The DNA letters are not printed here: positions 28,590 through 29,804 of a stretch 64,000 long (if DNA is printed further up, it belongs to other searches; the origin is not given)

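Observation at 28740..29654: Zinc-less alpha-carbonic anhydrase pseudoenzyme tethered to the membrane inside the flagellar locus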

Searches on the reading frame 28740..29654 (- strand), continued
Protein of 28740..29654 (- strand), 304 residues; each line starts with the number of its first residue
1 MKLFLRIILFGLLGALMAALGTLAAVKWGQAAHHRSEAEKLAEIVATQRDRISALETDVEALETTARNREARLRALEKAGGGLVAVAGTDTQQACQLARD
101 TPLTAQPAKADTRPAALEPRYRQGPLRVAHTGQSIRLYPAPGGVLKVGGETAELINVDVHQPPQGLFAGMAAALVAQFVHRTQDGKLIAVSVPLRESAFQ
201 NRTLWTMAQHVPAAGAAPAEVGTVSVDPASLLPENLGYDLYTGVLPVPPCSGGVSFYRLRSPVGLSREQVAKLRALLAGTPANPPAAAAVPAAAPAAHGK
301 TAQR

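Call 19: search_protein_families(library=pfam, proteins=[L006:40-1386:+, L006:1408-2703:+, L006:2681-3802:+, L006:5748-6392:-, L006:6514-8238:-, L006:8174-8485:-, L006:16919-17782:-, L006:17798-19237:-, L007:3143-4477:+, L007:4513-4866:-], max_evalue=0.001)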
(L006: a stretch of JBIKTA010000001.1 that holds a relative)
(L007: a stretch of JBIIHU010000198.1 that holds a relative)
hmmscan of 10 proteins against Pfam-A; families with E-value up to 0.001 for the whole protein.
L006:40-1386:+ (448 aa): 2 families
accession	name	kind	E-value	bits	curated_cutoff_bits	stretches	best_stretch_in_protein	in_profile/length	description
PF00291.31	PALP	-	4.3e-66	223.7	35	1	6-248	51-295/295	Pyridoxal-phosphate dependent enzyme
PF00585.24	Thr_dehydrat_C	-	9.9e-49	163.6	27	2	357-444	3-91/91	C-terminal regulatory domain of Threonine dehydratase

L006:1408-2703:+ (431 aa): 4 families
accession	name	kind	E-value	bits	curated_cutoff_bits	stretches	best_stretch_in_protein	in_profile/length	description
PF05201.20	GlutR_N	-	1.5e-50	171.3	27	1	6-156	1-151/151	Glutamyl-tRNAGlu reductase, N-terminal domain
PF01488.26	Shikimate_DH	-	5.6e-44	150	24.3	1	172-304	2-136/138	Shikimate / quinate 5-dehydrogenase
PF00745.25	GlutR_dimer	-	2.8e-23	82.5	22.9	1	320-412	1-95/99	Glutamyl-tRNAGlu reductase, dimerisation domain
PF03807.23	F420_oxidored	-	2.6e-05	25.2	21.6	1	185-234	2-52/94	NADP oxidoreductase coenzyme F420-dependent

L006:2681-3802:+ (373 aa): 2 families
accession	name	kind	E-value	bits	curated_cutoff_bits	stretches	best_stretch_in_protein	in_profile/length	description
PF03462.23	PCRF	-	5e-71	239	24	1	28-216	4-194/194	PCRF domain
PF00472.26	RF-1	-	5.1e-43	146.1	35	1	226-334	4-116/116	RF-1 domain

L006:5748-6392:- (214 aa): 2 families
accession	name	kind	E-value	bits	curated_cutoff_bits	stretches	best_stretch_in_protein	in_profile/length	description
PF01243.27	PNPOx_N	-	3.3e-29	102.1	28.1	1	35-158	1-115/120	Pyridoxamine 5'-phosphate oxidase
PF10590.14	PNP_phzG_C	-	4.3e-20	71.8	27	1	173-214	1-42/42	Pyridoxine 5'-phosphate oxidase C-terminal dimerisation region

L006:6514-8238:- (574 aa): 3 families
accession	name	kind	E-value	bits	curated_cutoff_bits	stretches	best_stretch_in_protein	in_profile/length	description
PF00270.35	DEAD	-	1.7e-48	164.9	26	1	98-279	1-164/167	DEAD/DEAH box helicase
PF00271.37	Helicase_C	-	3e-30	105.1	23.5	1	317-425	2-110/110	Helicase conserved C-terminal domain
PF04851.21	ResIII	-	1.1e-05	25.8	22.5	1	97-276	4-163/164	Type III restriction enzyme, res subunit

L006:8174-8485:- (103 aa): 0 families

L006:16919-17782:- (287 aa): 3 families
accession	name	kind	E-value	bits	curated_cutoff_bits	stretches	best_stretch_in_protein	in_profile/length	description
PF02167.20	Cytochrom_C1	-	5.1e-20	72.5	22.8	2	39-162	11-153/219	Cytochrome C1 family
PF00034.26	Cytochrom_C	-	5e-05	25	21.3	0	44-65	2-23/90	Cytochrome c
PF13442.11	Cytochrome_CBB3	-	0.0002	22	27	1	42-82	2-41/68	Cytochrome C oxidase, cbb3-type, subunit III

L006:17798-19237:- (479 aa): 3 families
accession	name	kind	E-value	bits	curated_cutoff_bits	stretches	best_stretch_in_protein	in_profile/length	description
PF00033.24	Cytochrome_B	-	1.5e-63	214.5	27.2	1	42-237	2-189/189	Cytochrome b/b6/petB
PF13631.11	Cytochrom_B_N_2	-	5.6e-44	150.5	27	1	119-289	2-163/169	Cytochrome b(N-terminal)/b6/petB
PF00032.22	Cytochrom_B_C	-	5.7e-33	113.7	20.7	1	303-452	1-102/102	Cytochrome b(C-terminal)/b6/petD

L007:3143-4477:+ (444 aa): 3 families
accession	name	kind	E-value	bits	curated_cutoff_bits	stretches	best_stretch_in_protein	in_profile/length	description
PF00006.31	ATP-synt_ab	-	2.4e-78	263.1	29.5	1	147-358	1-213/213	ATP synthase alpha/beta family, nucleotide-binding domain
PF18269.6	T3SS_ATPase_C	-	1.5e-24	86.1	22.7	1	366-433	2-69/72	T3SS EscN ATPase C-terminal domain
PF02874.29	ATP-synt_ab_N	-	5.2e-05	24.1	20.9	1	27-87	2-66/69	ATP synthase alpha/beta family, beta-barrel domain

L007:4513-4866:- (117 aa): 0 families

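Call 20: search_protein_representatives(alignment_id=A2)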
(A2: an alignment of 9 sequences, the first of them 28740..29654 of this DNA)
Query: 9 sequences, 306 profile positions. Proteins with E-value up to 0.001 (for the whole library): 5257; up to 1e-10: 2490; up to 1e-30: 49. The best 150 are listed.
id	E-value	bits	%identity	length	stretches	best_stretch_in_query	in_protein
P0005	1.1e-146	504.4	-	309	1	1-305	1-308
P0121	2.4e-118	411.4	-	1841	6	115-284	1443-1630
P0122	3.5e-96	338.6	-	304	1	1-300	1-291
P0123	1.0e-88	314.0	-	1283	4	113-295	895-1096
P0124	6.2e-87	308.2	-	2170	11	87-283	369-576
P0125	7.6e-85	301.3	-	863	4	94-297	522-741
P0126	2.1e-62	227.6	-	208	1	1-217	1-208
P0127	3.2e-61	223.7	-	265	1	1-279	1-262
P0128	2.1e-58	214.5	-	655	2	116-281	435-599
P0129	1.7e-56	208.2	-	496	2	90-277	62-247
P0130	1.1e-55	205.6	-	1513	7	85-280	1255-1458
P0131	1.2e-50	189.0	-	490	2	115-287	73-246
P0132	1.6e-47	178.8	-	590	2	106-284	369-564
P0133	1.1e-46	176.0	-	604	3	86-280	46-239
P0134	1.9e-46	175.2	-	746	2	112-283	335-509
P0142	1.6e-41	159.0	-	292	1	5-283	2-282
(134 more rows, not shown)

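Call 21: find_encoding_contigs(protein=P0005, flank=10000, max_places=3)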
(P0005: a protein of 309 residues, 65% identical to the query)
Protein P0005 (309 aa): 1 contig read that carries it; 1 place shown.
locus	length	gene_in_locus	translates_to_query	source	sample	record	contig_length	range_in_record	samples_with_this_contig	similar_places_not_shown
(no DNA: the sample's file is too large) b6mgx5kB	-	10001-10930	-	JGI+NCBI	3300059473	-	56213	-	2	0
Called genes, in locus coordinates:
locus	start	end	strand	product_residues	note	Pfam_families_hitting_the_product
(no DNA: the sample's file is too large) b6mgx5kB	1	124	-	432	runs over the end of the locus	-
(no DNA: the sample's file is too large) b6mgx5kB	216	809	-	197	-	-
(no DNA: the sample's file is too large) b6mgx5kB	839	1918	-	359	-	-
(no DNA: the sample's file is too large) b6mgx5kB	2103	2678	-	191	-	PF02169:LPP20 (weak)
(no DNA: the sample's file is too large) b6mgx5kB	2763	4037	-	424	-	-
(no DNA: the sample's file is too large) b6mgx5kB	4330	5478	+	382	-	PF00158:Sigma54_activat, PF01078:Mg_chelatase (faint), PF13191:AAA_16 (faint), PF14532:Sigma54_activ_2, PF07728:AAA_5, PF25601:AAA_lid_14, PF02954:HTH_8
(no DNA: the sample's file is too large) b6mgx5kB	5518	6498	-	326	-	PF13677:MotB_plug, PF00691:OmpA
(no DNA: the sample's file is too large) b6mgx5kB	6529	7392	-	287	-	PF20560:MotA_N, PF01618:MotA_ExbB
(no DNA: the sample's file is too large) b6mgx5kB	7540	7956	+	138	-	PF16747:Adhesin_E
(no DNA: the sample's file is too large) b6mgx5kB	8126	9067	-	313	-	PF13480:Acetyltransf_6, PF02388:FemAB (weak)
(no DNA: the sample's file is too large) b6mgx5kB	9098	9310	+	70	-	-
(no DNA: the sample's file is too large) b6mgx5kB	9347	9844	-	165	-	-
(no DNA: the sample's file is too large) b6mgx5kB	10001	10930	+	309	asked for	-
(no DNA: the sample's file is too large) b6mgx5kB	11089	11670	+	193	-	PF03748:FliL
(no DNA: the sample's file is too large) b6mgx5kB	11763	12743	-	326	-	-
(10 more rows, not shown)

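Call 22: find_related_loci(query=A2, collection=metagenome_contigs, flank=8000)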
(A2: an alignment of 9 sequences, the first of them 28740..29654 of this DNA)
Query A2 (304 aa) in metagenome_contigs; peptide patterns used: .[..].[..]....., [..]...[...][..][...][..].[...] (x = any residue, [..] = any of these).
182 stretches matched a pattern; 16 encode a relative of the query (tblastn E <= 1e-3); 16 distinct loci.
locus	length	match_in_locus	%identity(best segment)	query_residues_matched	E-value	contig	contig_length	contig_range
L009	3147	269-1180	100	1-304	0e+0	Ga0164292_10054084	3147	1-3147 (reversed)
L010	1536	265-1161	60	1-301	1e-119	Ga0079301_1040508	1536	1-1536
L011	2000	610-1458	38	26-277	2e-56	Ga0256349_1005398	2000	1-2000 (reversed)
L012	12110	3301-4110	37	1-273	4e-54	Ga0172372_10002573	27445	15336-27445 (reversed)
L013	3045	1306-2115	38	1-273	9e-53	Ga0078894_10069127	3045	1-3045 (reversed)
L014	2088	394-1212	38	21-297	8e-53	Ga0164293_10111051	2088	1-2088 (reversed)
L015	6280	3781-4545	39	16-273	1e-51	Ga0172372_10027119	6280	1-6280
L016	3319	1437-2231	37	1-273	3e-50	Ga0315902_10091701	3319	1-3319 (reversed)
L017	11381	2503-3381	37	1-297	3e-49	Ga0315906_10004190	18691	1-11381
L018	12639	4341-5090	38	21-273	1e-48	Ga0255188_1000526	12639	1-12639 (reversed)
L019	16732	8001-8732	35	20-273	1e-48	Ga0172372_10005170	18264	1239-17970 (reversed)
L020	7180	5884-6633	38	21-273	1e-48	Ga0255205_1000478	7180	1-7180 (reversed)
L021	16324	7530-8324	37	21-292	7e-48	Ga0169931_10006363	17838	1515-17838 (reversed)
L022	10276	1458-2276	38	21-297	2e-49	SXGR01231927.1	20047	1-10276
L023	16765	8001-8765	39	16-273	1e-52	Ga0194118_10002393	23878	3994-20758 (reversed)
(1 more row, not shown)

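Call 31: find_encoding_contigs(protein=P0116, flank=8000, max_places=2)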
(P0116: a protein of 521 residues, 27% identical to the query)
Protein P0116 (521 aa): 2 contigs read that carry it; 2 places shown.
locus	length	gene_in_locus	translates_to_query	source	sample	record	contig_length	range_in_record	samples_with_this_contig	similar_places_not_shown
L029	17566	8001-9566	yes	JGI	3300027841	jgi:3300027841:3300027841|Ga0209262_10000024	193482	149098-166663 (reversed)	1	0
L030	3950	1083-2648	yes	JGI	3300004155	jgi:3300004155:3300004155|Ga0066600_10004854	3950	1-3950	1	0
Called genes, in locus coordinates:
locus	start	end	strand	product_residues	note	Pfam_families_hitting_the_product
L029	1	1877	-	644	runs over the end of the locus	PF00773:RNB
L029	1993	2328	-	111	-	PF05656:DUF805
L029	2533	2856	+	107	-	PF01909:NTP_transf_2, PF18765:Polbeta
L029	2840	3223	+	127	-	PF05168:HEPN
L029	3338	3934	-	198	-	PF05728:UPF0227, PF12697:Abhydrolase_6 (weak)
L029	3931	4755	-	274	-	PF02673:BacA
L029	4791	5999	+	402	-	PF11871:DUF3391, PF13487:HD_5, PF01966:HD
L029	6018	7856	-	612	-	PF13667:ThiC-associated, PF01964:ThiC_Rad_SAM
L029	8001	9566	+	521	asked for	PF16747:Adhesin_E (weak), PF00194:Carb_anhydrase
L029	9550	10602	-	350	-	PF00730:HhH-GPD, PF00633:HHH (weak), PF14815:NUDIX_4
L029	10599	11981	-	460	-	PF00493:MCM (faint), PF05496:RuvB_N (faint), PF01078:Mg_chelatase (faint), PF13191:AAA_16 (faint), PF00004:AAA (weak), PF13401:AAA_22 (weak), PF07724:AAA_2, PF00004:AAA (weak), +1 more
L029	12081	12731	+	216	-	PF00440:TetR_N, PF16859:TetR_C_11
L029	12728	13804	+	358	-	PF25917:BSH_RND, PF25973:BSH_CzcB, PF25989:YknX_C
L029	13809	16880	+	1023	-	PF00873:ACR_tran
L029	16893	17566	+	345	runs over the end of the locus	PF25917:BSH_RND (weak), PF25919:BSH_CusB (weak), PF26077:BSH_Fcp1 (faint), PF25954:Beta-barrel_RND_2, PF25967:RND-MFP_C (weak), PF25989:YknX_C (weak)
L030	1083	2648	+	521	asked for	PF16747:Adhesin_E (weak), PF00194:Carb_anhydrase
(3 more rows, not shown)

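Call 32: find_encoding_contigs(protein=P0104, flank=8000, max_places=2)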
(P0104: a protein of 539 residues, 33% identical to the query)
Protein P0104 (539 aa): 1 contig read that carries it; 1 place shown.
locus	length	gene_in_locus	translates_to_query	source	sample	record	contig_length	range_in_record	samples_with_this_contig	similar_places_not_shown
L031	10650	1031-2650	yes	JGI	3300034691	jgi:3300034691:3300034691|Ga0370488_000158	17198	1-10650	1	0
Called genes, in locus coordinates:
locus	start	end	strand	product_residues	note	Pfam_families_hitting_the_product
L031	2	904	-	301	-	?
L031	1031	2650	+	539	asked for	PF16747:Adhesin_E, PF00194:Carb_anhydrase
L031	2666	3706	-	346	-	PF00478:IMPDH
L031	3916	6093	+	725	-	PF17804:TSP_NTD, PF00595:PDZ (weak), PF03572:Peptidase_S41, PF11818:DUF3340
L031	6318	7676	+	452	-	PF11871:DUF3391, PF13487:HD_5, PF01966:HD (weak)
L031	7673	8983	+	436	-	PF00990:GGDEF (weak), PF00563:EAL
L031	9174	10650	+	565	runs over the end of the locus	PF03704:BTAD (faint), PF13365:Trypsin_2, PF00515:TPR_1 (faint), PF07719:TPR_2 (faint), PF13432:TPR_16, PF14559:TPR_19 (weak), PF23914:TPR_CcmH_CycH (weak), PF13371:TPR_9 (weak), +8 more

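Call 33: predict_structure(alignment_id=A3)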
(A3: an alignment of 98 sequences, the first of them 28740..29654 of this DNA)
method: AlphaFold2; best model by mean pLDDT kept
length: 304 residues; sequences in the alignment: 98
mean_pLDDT: 89.0   pTM: 0.68
mean pLDDT of the five models: 89.0, 88.3, 88.1, 88.0, 87.8
residues with pLDDT >= 90: 230; 70-90: 39; 50-70: 19; < 50: 16
segments of 3 or more residues with pLDDT < 50: 82-86, 287-290, 298-300
pLDDT, mean of each block of 10 residues (from residue 1): 89 92 91 93 94 93 90 76 53 84 91 95 98 96 97 98 94 98 97 98 98 95 98 98 93 96 98 90 50 51 49
secondary structure, 60 per line:
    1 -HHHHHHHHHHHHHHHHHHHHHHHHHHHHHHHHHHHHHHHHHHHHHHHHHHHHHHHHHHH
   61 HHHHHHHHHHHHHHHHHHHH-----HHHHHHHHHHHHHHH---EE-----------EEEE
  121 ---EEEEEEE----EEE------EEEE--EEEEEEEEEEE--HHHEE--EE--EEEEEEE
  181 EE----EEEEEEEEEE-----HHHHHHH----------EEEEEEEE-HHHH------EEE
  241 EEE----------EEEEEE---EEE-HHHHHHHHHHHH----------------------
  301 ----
elements in order: H2-80 H86-100 E117-120 E124-130 E135-137 E144-147 E150-160 E174-182 E187-196 H202-208 E219-226 H228-231 E238-243 E254-259 E263-265 H267-278

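Call 36: fold_search(model_id=the predicted structure, library=pdb)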
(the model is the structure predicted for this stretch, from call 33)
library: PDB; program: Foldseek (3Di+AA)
matches with E <= 10: 685; with E <= 0.001: 379
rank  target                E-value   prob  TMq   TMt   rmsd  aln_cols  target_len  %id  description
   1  5hpj                  2.1e-16  1.00  0.52  0.71   3.6       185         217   31  Photobacterium profundum alpha-carbonic anhydrase (released 2016-12-07)
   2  6eki_A                9.5e-16  1.00  0.52  0.70   2.7       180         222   27  Structure of a hyperthermostable carbonic anhydrase identified from an active hydrothermal vent chimney (released 2018-04-11)
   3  6im0_A                1.9e-15  1.00  0.52  0.70   2.8       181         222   28  Crystal structure of a highly thermostable carbonic anhydrase from Persephonella marina EX-H1 (released 2019-07-17)
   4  8w7x_A                4.4e-15  1.00  0.51  0.68   3.9       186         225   23  SPS_Carbonic Anhydrases (released 2024-09-04)
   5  4xz5_A                9.7e-15  1.00  0.51  0.66   2.2       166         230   25  Structure of the thermostable alpha-Carbonic Anydrase from Thiomicrospira crunogena XCL-2 gammaproteobacterium (released 2015-07-29)
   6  4c3t_A                1.1e-14  1.00  0.52  0.69   2.8       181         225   28  The Carbonic anhydrase from Thermovibrio ammonificans reveals an interesting intermolecular disulfide contributing to  (released 2014-09-10)
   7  1koq_B                1.9e-14  1.00  0.53  0.71   3.3       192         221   23  NEISSERIA GONORRHOEAE CARBONIC ANHYDRASE (released 1998-12-09)
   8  4coq_B                2.0e-14  1.00  0.49  0.65   2.8       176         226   28  The complex of alpha-Carbonic anhydrase from Thermovibrio ammonificans with inhibitor sulfanilamide. (released 2014-10-15)
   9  1kop_A                5.3e-14  1.00  0.51  0.69   2.8       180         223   24  NEISSERIA GONORRHOEAE CARBONIC ANHYDRASE (released 1998-12-09)
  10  4xiw_A                6.6e-14  1.00  0.51  0.65   3.5       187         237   22  Carbonic anhydrase Cah3 from Chlamydomonas reinhardtii in complex with acetazolamide (released 2015-02-11)
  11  1koq_A                7.4e-14  1.00  0.53  0.71   3.7       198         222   23  NEISSERIA GONORRHOEAE CARBONIC ANHYDRASE (released 1998-12-09)
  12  4g7a_B                9.3e-14  1.00  0.49  0.65   2.3       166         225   25  The crystal structure of an alpha Carbonic Anhydrase from the extremophilic bacterium Sulfurihydrogenibium yellowstone (released 2013-05-29)
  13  4g7a_A                9.8e-14  1.00  0.49  0.65   2.2       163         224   26  The crystal structure of an alpha Carbonic Anhydrase from the extremophilic bacterium Sulfurihydrogenibium yellowstone (released 2013-05-29)
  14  4x5s_A                1.4e-13  1.00  0.50  0.67   2.2       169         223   22  The crystal structure of an alpha carbonic anhydrase from the extremophilic bacterium Sulfurihydrogenibium azorense. (released 2015-05-20)
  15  4xiw_C                2.9e-13  1.00  0.51  0.64   3.6       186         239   22  Carbonic anhydrase Cah3 from Chlamydomonas reinhardtii in complex with acetazolamide (released 2015-02-11)
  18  1cvc                  4.6e-12  1.00  0.47  0.55   3.1       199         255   25  REDESIGNING THE ZINC BINDING SITE OF HUMAN CARBONIC ANHYDRASE II: STRUCTURE OF A HIS2ASP-ZN2+ METAL COORDINATION POLYHED (released 1994-01-31)
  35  1lg5                  9.6e-12  1.00  0.47  0.55   3.0       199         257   24  Crystal Structure Analysis of the HCA II Mutant T199P in complex with beta-mercaptoethanol (released 2002-07-24)
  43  2w2j                  1.2e-11  1.00  0.46  0.51   3.5       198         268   21  Crystal structure of the human carbonic anhydrase related protein VIII (released 2009-02-03)
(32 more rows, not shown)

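Call 54: search_protein_families(library=ncbifam, proteins=[window:28740-29654:-], max_evalue=0.01)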
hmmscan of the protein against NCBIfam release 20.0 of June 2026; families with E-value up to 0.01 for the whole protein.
window:28740-29654:- (304 aa): 0 families
